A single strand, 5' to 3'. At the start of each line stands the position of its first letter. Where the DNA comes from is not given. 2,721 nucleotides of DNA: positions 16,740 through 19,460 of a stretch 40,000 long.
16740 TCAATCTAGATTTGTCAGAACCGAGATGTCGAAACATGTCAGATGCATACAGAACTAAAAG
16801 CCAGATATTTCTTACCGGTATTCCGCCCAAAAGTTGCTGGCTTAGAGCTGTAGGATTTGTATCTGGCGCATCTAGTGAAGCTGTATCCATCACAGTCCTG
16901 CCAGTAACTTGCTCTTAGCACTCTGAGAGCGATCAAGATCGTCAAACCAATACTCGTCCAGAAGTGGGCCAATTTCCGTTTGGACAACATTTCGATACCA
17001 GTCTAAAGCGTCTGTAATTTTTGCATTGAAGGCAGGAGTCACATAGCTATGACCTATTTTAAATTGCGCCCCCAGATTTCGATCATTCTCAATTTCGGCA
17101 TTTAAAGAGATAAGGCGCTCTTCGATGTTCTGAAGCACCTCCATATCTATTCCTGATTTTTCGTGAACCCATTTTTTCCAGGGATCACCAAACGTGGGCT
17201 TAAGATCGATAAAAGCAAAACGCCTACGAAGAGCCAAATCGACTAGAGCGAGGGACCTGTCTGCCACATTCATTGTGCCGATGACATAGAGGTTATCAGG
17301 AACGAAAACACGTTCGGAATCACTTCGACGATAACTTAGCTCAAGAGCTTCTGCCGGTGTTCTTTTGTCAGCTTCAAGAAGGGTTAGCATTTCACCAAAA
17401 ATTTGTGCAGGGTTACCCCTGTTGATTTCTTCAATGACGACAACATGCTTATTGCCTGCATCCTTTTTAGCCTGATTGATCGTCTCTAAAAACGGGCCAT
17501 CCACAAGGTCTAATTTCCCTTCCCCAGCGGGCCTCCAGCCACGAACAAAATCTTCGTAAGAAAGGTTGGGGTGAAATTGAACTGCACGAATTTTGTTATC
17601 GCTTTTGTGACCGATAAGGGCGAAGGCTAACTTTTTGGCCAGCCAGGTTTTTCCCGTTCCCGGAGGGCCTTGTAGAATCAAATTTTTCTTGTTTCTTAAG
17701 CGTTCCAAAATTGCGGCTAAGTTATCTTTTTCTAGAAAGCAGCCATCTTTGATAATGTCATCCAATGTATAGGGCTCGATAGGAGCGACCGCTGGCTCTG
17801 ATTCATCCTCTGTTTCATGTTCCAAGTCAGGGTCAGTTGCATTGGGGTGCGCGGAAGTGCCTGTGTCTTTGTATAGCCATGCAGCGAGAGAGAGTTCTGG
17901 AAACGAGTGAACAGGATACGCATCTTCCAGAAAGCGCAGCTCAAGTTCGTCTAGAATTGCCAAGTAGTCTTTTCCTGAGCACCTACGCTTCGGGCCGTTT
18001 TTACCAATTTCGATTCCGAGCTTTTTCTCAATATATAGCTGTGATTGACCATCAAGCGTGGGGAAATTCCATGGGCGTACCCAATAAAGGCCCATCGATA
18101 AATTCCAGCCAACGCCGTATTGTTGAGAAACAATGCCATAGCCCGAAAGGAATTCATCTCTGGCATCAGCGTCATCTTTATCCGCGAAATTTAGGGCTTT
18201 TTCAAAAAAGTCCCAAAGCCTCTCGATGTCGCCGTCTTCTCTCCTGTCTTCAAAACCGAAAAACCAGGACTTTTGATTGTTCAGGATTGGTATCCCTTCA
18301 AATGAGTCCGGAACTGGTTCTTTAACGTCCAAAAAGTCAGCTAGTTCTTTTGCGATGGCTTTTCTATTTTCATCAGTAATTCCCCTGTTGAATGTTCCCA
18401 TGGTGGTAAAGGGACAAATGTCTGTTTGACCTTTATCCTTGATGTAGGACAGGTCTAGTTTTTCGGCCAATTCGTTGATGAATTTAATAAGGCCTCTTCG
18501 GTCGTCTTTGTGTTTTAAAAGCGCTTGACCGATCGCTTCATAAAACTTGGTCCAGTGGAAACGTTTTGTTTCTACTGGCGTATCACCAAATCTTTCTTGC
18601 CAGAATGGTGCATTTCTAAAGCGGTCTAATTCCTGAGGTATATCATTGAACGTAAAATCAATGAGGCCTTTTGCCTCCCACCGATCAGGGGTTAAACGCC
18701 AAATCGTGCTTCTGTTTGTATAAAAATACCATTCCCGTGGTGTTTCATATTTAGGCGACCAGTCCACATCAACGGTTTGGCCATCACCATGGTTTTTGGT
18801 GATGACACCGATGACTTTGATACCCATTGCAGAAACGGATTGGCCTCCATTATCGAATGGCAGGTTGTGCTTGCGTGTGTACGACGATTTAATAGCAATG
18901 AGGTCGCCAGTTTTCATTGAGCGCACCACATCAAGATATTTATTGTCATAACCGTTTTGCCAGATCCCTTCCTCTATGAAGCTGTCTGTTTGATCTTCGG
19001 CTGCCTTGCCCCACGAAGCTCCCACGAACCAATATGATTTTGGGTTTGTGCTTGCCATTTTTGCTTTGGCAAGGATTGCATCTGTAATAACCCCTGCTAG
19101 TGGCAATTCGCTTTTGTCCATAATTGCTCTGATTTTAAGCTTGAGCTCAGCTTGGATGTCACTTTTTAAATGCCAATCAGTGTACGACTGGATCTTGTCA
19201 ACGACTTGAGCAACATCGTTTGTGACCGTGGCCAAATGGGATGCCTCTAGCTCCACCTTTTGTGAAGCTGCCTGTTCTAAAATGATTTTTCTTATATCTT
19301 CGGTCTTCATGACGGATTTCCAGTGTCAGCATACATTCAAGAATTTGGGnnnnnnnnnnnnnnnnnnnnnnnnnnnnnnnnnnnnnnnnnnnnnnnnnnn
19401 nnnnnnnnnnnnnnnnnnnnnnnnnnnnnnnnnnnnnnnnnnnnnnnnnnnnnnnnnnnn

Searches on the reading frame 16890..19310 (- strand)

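Call 26: search_protein_families(library=pfam, proteins=[window:16890-19310:-], max_evalue=0.001)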
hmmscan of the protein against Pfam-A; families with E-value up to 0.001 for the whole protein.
window:16890-19310:- (806 aa): 6 families
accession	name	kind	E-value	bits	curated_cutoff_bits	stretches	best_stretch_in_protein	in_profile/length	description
PF07728.20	AAA_5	-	7.7e-27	94.4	22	1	543-698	1-139/139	AAA domain (dynein-related subfamily)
PF20720.3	nSTAND3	-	5e-07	30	27.2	1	525-629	1-98/155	Novel STAND NTPase 3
PF00004.35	AAA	-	2e-06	28.7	21.2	1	544-699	1-124/131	ATPase family associated with various cellular activities (AAA)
PF11867.13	T1RH-like_C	-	2.7e-06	27.4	26.8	1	10-83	249-323/329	Type I restriction enzyme HindI endonuclease subunit-like, C-terminal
PF01695.23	IstB_IS21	-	2.9e-05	24.1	24.1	1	535-566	86-117/238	IstB-like ATP binding protein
PF13401.12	AAA_22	-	0.00039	21.2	27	0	540-646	4-109/130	AAA domain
